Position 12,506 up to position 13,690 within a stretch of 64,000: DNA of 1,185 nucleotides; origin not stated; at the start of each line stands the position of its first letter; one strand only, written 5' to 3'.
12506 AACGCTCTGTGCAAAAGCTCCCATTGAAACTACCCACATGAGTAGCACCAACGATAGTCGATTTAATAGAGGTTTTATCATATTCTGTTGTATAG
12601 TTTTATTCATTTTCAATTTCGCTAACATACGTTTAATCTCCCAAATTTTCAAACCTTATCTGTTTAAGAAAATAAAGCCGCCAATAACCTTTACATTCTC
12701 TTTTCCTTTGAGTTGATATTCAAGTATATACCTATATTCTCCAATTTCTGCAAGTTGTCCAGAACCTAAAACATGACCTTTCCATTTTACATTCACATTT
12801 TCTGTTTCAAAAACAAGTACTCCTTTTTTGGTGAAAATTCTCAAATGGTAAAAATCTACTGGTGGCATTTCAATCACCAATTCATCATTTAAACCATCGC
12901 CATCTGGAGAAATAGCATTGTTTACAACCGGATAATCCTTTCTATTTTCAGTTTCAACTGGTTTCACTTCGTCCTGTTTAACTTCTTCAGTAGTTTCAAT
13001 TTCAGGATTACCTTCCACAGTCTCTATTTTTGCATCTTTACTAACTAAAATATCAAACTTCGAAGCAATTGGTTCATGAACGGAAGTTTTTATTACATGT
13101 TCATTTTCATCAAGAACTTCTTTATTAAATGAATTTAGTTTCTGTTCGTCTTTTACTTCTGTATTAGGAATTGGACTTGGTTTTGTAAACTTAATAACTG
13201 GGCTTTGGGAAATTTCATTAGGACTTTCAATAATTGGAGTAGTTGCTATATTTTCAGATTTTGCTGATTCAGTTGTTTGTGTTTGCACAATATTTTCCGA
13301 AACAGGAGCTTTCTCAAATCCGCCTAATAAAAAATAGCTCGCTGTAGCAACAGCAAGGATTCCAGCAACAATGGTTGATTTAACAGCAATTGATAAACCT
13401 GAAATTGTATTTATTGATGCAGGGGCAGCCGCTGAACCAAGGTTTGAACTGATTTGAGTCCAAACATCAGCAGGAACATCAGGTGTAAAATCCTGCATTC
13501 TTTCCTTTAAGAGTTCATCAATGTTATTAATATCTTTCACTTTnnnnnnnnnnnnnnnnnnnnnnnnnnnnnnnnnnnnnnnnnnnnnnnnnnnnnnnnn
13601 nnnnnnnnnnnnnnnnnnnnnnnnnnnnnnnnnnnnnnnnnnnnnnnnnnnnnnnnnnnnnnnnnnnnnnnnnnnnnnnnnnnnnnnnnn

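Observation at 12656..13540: Anti-sigma-like membrane protein whose extracytoplasmic end is a T9SS type-B CTD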

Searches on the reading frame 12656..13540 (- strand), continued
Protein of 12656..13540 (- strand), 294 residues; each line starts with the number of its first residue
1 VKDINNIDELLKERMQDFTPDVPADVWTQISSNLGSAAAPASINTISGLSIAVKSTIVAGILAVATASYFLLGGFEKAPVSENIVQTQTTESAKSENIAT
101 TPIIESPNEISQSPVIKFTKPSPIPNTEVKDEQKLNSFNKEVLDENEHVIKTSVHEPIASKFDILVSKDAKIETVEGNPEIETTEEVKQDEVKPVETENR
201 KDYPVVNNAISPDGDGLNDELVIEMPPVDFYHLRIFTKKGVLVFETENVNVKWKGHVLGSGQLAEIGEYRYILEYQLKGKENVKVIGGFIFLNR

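Call 64: find_encoding_contigs(protein=P0143, flank=8000, max_places=2)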
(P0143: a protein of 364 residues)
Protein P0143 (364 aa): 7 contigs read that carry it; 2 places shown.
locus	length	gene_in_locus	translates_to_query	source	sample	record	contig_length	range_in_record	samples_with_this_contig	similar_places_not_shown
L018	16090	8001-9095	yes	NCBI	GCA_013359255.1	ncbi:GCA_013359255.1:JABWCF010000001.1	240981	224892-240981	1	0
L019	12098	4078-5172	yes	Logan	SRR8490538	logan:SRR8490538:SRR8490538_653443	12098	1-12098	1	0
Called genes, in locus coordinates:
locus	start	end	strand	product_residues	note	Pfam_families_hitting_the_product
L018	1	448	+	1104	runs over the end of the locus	PF07494:Reg_prop (faint), PF08450:SGL (faint), PF23748:Beta-prop_LRRK2 (faint), PF07495:Y_Y_Y, PF07228:SpoIIE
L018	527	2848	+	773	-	PF28559:TPR_SusR (faint), PF14938:SNAP (faint), PF17874:TPR_MalT (faint), PF13424:TPR_12, PF00515:TPR_1 (weak), PF13374:TPR_10, PF13424:TPR_12, PF07228:SpoIIE, +7 more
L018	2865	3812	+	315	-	PF00535:Glycos_transf_2, PF13641:Glyco_tranf_2_3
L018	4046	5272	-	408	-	PF05572:Peptidase_M43, PF18962:Por_Secre_tail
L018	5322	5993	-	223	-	PF00590:TP_methylase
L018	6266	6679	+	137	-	PF12810:ALK_LTK_GRD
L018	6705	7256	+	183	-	-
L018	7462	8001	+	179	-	PF04542:Sigma70_r2, PF08281:Sigma70_r4_2, PF04545:Sigma70_r4 (weak)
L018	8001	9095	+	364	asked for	PF00801:PKD (faint), PF18911:PKD_4 (weak), PF13585:CHU_C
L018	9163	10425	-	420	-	PF04389:Peptidase_M28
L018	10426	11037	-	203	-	-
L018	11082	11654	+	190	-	PF00265:TK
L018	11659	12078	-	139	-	-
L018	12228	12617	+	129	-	PF12844:HTH_19, PF01381:HTH_3, PF13443:HTH_26, PF13560:HTH_31 (weak)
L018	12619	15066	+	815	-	PF08245:Mur_ligase_M, PF01168:Ala_racemase_N, PF00842:Ala_racemase_C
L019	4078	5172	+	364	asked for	PF00801:PKD (faint), PF18911:PKD_4 (weak), PF13585:CHU_C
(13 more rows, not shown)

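Call 80: list_cluster_members(proteins=[P0001, P0026, P0143, P0064, P0017, P0036, P0039, P0126, P0031, P0061])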
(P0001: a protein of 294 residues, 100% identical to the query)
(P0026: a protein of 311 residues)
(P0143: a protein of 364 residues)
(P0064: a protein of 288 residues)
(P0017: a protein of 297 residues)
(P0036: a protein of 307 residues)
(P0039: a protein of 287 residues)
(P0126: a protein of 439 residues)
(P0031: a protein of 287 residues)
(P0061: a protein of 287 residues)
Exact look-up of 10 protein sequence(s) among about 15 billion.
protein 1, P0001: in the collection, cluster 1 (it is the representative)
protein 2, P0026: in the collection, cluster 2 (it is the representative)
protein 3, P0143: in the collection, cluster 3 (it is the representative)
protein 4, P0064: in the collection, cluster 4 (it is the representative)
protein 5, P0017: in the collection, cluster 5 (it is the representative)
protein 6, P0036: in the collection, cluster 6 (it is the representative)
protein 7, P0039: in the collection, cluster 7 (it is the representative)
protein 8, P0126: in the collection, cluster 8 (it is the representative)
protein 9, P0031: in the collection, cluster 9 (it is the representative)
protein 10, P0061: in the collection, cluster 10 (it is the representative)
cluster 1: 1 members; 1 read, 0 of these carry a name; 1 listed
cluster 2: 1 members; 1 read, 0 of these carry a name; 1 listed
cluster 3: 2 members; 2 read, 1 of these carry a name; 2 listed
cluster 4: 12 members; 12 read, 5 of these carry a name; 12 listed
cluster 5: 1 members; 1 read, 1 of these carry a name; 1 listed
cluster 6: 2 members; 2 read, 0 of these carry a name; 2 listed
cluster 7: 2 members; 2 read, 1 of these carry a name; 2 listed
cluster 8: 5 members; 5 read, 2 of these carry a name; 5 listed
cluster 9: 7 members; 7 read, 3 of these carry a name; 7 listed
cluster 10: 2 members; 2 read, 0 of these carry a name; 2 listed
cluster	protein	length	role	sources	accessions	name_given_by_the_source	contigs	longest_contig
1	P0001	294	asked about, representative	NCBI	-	-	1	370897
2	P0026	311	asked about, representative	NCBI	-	-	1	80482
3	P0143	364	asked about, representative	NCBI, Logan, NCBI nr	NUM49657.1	MAG: gliding motility-associated C-terminal domain-containing protein [Flavobacteriales ... | gliding motility-associated C-terminal domain-containing protein [Flavobacteriales ...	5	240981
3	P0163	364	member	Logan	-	-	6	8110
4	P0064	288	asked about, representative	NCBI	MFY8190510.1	MAG: gliding motility-associated C-terminal domain-containing protein [Bacteroidia ...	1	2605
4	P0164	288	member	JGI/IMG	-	gliding motility-associated-like protein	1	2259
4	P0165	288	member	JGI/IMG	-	gliding motility-associated-like protein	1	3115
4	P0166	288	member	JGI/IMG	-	gliding motility-associated-like protein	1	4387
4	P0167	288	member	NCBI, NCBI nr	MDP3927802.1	MAG: gliding motility-associated C-terminal domain-containing protein [Bacteroidota ... | gliding motility-associated C-terminal domain-containing protein [Bacteroidota bacterium]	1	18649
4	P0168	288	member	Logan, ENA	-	-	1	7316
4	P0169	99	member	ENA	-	-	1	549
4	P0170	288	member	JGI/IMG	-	-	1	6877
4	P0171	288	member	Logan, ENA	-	-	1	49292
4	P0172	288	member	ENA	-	-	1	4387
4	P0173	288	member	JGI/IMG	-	-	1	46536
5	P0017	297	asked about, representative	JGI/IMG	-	gliding motility-associated-like protein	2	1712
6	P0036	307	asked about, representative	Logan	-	-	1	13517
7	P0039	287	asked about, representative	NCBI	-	-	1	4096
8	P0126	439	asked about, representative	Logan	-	-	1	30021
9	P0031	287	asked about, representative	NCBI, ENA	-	-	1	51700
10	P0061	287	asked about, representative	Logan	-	-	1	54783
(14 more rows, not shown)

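Call 81: search_protein_families(library=pfam, proteins=[L005:3-2594:-, L015:3-2969:-, L015:4552-9957:+, L006:1008-4361:+], max_evalue=0.001)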
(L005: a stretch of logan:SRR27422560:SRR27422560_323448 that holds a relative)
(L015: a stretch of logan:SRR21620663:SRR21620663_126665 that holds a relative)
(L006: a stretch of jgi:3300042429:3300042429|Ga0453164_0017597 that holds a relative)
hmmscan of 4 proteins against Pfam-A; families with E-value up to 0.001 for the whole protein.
L005:3-2594:- (864 aa): 2 families
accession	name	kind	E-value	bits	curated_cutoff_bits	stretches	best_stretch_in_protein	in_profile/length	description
PF25778.1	DUF7948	-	1.1e-65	222.1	27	1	16-231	1-213/214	Domain of unknown function (DUF7948)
PF06739.17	SBBP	-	5.2e-05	23.6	20.5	0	315-351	1-38/38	Beta-propeller repeat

L015:3-2969:- (989 aa): 3 families
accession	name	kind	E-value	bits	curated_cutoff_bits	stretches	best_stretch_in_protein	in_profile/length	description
PF25778.1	DUF7948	-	1.5e-67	228.2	27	1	38-254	1-214/214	Domain of unknown function (DUF7948)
PF18911.6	PKD_4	-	4.8e-14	52.6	27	1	866-931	17-81/85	PKD domain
PF00801.26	PKD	-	1.8e-09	37.9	23.5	1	882-925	29-73/80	PKD domain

L015:4552-9957:+ (1802 aa): 3 families
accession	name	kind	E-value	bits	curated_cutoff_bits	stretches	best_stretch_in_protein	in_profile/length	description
PF18911.6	PKD_4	-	2.7e-21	75.9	27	2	1278-1327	33-83/85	PKD domain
PF13585.12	CHU_C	-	6.3e-15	55.5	27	1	1747-1801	2-57/86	CHU_C Type IX secretion signal domain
PF00801.26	PKD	-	4.2e-10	39.9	23.5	0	1283-1318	33-70/80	PKD domain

L006:1008-4361:+ (1118 aa): 2 families
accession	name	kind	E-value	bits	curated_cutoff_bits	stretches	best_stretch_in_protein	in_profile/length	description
PF18911.6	PKD_4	-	4.3e-18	65.6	27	2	267-324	34-80/85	PKD domain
PF00801.26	PKD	-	8.7e-12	45.3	23.5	1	156-217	14-70/80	PKD domain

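Call 83: search_protein_families(library=pfam, alignment_id=A4, max_evalue=0.001)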
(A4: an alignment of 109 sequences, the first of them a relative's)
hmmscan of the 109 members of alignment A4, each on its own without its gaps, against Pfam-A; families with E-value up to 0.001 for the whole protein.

A. member 1, P0001 (294 aa): 1 family
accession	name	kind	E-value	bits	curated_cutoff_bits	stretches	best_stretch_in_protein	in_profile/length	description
PF13585.12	CHU_C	-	1e-13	51.6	27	1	206-282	3-79/86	CHU_C Type IX secretion signal domain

B. families by the number of members that match (of 109 scanned): 3 families
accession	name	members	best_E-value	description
PF13585.12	CHU_C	109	9.4e-20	CHU_C Type IX secretion signal domain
PF09731.14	Mitofilin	1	0.00013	Mitochondrial inner membrane protein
PF13859.12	BNR_3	1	0.00049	BNR repeat-like domain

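Call 84: search_protein_families(library=ncbifam, alignment_id=A4, max_evalue=0.001)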
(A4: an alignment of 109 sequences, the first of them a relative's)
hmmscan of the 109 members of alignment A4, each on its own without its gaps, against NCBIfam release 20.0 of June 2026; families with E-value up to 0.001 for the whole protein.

A. member 1, P0001 (294 aa): 0 families

B. families by the number of members that match (of 109 scanned): 10 families
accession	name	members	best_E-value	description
TIGR04131.1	Bac_Flav_CTERM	108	8.3e-15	T9SS type B sorting domain-containing protein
TIGR04183.1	Por_Secre_tail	3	1.6e-05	T9SS type A sorting domain-containing protein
NF052375.1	antisigma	3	0.0003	anti-sigma factor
TIGR04526.1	predic_Ig_block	3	0.00065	putative immunoglobulin-blocking virulence protein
NF053608.1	Lsa66_OmpA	1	0.00034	fibronectin-binding adhesin Lsa66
NF033884.1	conj_TraO_IncI1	1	0.00048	conjugal transfer protein TraO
NF009585.0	PRK13024.1-5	1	0.00058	protein translocase subunit SecDF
NF045599.1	bili_reduct_long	1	0.00084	bilirubin reductase, long form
NF033761.1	gliding_GltJ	1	0.00087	adventurous gliding motility protein GltJ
TIGR04361.1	TrbK_Ti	1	0.00089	entry exclusion protein TrbK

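Call 85: search_protein_families(library=ncbifam, proteins=[P0017, P0020, P0026, P0036, P0040, P0050, P0058, P0086, P0118], max_evalue=5)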
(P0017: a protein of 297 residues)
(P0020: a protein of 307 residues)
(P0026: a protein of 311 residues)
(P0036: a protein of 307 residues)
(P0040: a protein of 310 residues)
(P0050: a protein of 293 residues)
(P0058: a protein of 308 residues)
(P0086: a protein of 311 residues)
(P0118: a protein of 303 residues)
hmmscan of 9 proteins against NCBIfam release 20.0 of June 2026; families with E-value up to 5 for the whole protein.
P0017 (297 aa): 5 families
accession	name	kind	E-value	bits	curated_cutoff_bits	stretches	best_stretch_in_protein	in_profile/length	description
TIGR04131.1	Bac_Flav_CTERM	domain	4e-10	39.7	35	1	210-282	3-74/85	T9SS type B sorting domain-containing protein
NF009611.0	PRK13108.1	equivalog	0.45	9.4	636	1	96-210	323-439/476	prolipoprotein diacylglyceryl transferase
NF052608.1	TrhMmycExpMmpL3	equivalog_domain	1.2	7.3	1400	1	75-199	823-945/992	trehalose monomycolate exporter MmpL3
NF005423.0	PRK07003.1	equivalog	1.3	7.3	1260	1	34-194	372-529/831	DNA polymerase III subunit gamma/tau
NF043060.1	MAP_0585_fam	equivalog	3.1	7.7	170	1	87-199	79-198/319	MAP_0585 family protein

P0020 (307 aa): 4 families
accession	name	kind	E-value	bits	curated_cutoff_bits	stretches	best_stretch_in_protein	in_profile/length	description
TIGR04131.1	Bac_Flav_CTERM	domain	1.6e-08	34.5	35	1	219-305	3-83/85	T9SS type B sorting domain-containing protein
NF033761.1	gliding_GltJ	equivalog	0.0041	16.3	450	1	32-213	351-523/671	adventurous gliding motility protein GltJ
TIGR04526.1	predic_Ig_block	subfamily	2.7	6.8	150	1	58-222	13-178/693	putative immunoglobulin-blocking virulence protein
NF008109.0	PRK10856.1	equivalog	4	7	208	1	166-263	188-283/334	cytoskeleton protein RodZ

P0026 (311 aa): 8 families
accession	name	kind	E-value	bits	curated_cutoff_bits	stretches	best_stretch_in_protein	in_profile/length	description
TIGR04131.1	Bac_Flav_CTERM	domain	9.9e-09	35.2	35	1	223-310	3-84/85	T9SS type B sorting domain-containing protein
TIGR02797.1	exbB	equivalog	0.034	13.9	206.2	1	60-146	16-101/211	tonB-system energizer ExbB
NF004561.0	PRK05901.1-3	equivalog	0.34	10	582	1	91-232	24-175/537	RNA polymerase sigma factor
NF052608.1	TrhMmycExpMmpL3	equivalog_domain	0.61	8.2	1400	1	90-235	823-968/992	trehalose monomycolate exporter MmpL3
TIGR03319.1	RNase_Y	equivalog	0.81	8.1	454.35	1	64-245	4-175/514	ribonuclease Y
NF041166.1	f2_encap_cargo1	exception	0.83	8.7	800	1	77-224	83-219/623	family 2A encapsulin nanocompartment cargo protein cysteine desulfurase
NF005846.3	PRK07764.1-6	equivalog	1.7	7.6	625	1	101-213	413-525/628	DNA polymerase III subunit gamma and tau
NF043060.1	MAP_0585_fam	equivalog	2.1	8.3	170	1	92-209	40-209/319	MAP_0585 family protein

P0036 (307 aa): 13 families
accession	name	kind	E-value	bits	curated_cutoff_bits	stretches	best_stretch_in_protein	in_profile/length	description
TIGR04131.1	Bac_Flav_CTERM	domain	6.8e-06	26.2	35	1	218-270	2-55/85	T9SS type B sorting domain-containing protein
TIGR00585.2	mutl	equivalog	0.022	13.6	180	1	96-266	335-482/555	DNA mismatch repair endonuclease MutL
NF004561.0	PRK05901.1-3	equivalog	0.067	12.3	582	1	77-201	59-213/537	RNA polymerase sigma factor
NF033761.1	gliding_GltJ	equivalog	0.13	11.3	450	1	35-209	357-527/671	adventurous gliding motility protein GltJ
NF043060.1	MAP_0585_fam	equivalog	0.15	12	170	1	51-204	7-164/319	MAP_0585 family protein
NF047351.1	lipase_YSIRK_Sa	exception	0.37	9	650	1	62-196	17-150/704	YSIRK-targeted triacylglycerol lipase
NF005942.0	PRK07994.1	equivalog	0.57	9.1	613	1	75-194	381-500/655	DNA polymerase III subunit gamma/tau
NF004560.0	PRK05901.1-1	equivalog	0.72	8.9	711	1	78-198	60-182/516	RNA polymerase sigma factor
TIGR00927.1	2A1904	subfamily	0.96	7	710.1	1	71-212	709-853/1209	K+-dependent Na+/Ca+ exchanger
NF005423.0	PRK07003.1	equivalog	1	7.7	1260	1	39-203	360-523/831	DNA polymerase III subunit gamma/tau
NF033645.1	pilus_FilE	exception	1.1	8.2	100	1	71-196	37-159/414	putative pilus assembly protein FilE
NF053710.1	RNA_heli_RhlE2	exception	2.7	6.3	925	1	100-202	418-521/635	RNA helicase RhlE2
TIGR00934.2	2a38euk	subfamily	4.1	5.6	441.9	1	101-212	204-312/834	TRK family potassium/sodium uptake transporter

P0040 (310 aa): 4 families
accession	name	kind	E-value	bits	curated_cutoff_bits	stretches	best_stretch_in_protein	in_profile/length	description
TIGR04131.1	Bac_Flav_CTERM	domain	8.7e-14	51.4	35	1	222-310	3-85/85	T9SS type B sorting domain-containing protein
NF053608.1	Lsa66_OmpA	equivalog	0.013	13.9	700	1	224-246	26-48/581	fibronectin-binding adhesin Lsa66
NF033761.1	gliding_GltJ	equivalog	0.092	11.8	450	1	29-221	342-531/671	adventurous gliding motility protein GltJ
NF004561.0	PRK05901.1-3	equivalog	0.42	9.6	582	1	83-233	13-167/537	RNA polymerase sigma factor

P0050 (293 aa): 4 families
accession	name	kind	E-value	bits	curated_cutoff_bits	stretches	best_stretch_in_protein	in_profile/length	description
TIGR04131.1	Bac_Flav_CTERM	domain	6.8e-09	35.8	35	1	204-291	2-83/85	T9SS type B sorting domain-containing protein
TIGR04183.1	Por_Secre_tail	domain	0.12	12.4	23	1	211-257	3-48/72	T9SS type A sorting domain-containing protein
NF052398.1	Agg_Promo_Fact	equivalog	0.22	11.7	170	1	54-188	5-131/202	aggregation-promoting factor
NF043060.1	MAP_0585_fam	equivalog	2.6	8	170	1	56-183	5-136/319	MAP_0585 family protein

P0058 (308 aa): 5 families
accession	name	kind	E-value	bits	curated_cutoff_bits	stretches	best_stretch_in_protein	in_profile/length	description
TIGR04131.1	Bac_Flav_CTERM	domain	2.7e-08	33.8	35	1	220-291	3-73/85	T9SS type B sorting domain-containing protein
NF052375.1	antisigma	equivalog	0.0003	20.9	100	1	17-122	45-145/217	anti-sigma factor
TIGR04183.1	Por_Secre_tail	domain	0.0012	18.8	23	1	226-290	3-61/72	T9SS type A sorting domain-containing protein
NF033761.1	gliding_GltJ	equivalog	0.33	10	450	1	33-210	347-529/671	adventurous gliding motility protein GltJ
NF040562.1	PrimPol_Db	equivalog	1.6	7.9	200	1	11-83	236-308/335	CRISPR-associated primase-polymerase type B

P0086 (311 aa): 2 families
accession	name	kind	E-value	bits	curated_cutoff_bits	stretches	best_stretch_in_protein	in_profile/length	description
TIGR04131.1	Bac_Flav_CTERM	domain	9e-10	38.6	35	1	219-307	3-85/85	T9SS type B sorting domain-containing protein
NF052375.1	antisigma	equivalog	0.00044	20.3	100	1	17-99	45-128/217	anti-sigma factor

P0118 (303 aa): 3 families
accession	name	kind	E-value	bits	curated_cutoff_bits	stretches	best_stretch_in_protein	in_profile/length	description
TIGR04131.1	Bac_Flav_CTERM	domain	3e-13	49.7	35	1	213-284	2-74/85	T9SS type B sorting domain-containing protein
NF052375.1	antisigma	equivalog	0.00038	20.5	100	1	18-89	46-114/217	anti-sigma factor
NF052427.1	StpK7MSMEG_1200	equivalog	0.13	10.7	900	1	20-104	259-343/601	serine/threonine protein kinase StpK7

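Call 86: predict_structure(alignment_id=A4)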
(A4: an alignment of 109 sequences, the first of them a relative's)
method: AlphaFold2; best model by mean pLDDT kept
length: 294 residues; sequences in the alignment: 109
mean_pLDDT: 70.9   pTM: 0.44
mean pLDDT of the five models: 70.9, 69.7, 68.8, 67.1, 66.5
residues with pLDDT >= 90: 91; 70-90: 37; 50-70: 124; < 50: 42
segments of 3 or more residues with pLDDT < 50: 41-50, 91-94, 144-147, 164-169
pLDDT, mean of each block of 10 residues (from residue 1): 71 84 79 62 44 52 59 56 56 49 54 62 62 52 52 56 48 57 58 67 91 95 97 98 98 97 97 97 97 95
secondary structure, 60 per line:
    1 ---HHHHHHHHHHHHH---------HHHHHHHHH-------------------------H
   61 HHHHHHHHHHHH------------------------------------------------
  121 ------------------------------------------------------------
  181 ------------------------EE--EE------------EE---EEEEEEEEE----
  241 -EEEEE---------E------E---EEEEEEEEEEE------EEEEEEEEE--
elements in order: H4-16 H26-34 H60-72 E228-236 E242-246 E267-277 E284-292

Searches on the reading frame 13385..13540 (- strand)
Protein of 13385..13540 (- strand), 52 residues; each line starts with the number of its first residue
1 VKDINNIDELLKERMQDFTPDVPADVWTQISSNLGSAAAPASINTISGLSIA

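Call 37: find_homologous_proteins(query=A3, max_evalue=10)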
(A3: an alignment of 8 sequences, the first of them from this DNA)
Query A3 (8 sequences): 18 candidates shared short words with the query, none scored E <= 10.

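Call 38: search_solved_structures(query=A3, max_evalue=10)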
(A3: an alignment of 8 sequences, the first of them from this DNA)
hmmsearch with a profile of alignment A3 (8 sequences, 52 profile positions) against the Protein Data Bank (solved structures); distinct sequences matched with E-value up to 10: 22.
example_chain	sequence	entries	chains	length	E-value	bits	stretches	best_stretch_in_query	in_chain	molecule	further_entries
9g8d_A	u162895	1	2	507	1.2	12.3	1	5-25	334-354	histidine kinase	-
9rn8_A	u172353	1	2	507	1.2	12.3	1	5-25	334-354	histidine kinase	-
9g8c_A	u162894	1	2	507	1.2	12.3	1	5-25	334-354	histidine kinase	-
6g1y_A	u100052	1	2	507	1.2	12.3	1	5-25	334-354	Bacteriophytochrome protein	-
4v3r_A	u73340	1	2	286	3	11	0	29-47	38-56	YIII_M5_AII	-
4db8_A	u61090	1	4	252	4.2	10.6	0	28-47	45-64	Armadillo-repeat Protein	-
5mfm_A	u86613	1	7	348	4.6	10.4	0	29-47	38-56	YIIIM6AII_GS11_(KR)5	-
5mfl_A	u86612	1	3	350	4.7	10.4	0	29-47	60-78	(KR)5_GS10_YIIIM6AII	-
5mfm_C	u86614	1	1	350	4.8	10.4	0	29-47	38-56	Importin subunit alpha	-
8oh7_A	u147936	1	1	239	4.8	10.4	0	29-47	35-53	Designed Armadillo repeat protein with four internal modules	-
7qnp_AAA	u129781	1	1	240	4.9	10.3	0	29-47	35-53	Designed Armadillo Repeat Protein N(A4)M4C(AII)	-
4plr_A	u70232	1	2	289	5.5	10.2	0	29-47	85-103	Arm00008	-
4pls_A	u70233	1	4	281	5.6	10.2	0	29-47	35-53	Arm00010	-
4v3o_A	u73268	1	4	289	5.6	10.2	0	29-47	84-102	YIII_M5_AII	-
4plq_A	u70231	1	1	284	5.9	10.1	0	29-47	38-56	Arm00011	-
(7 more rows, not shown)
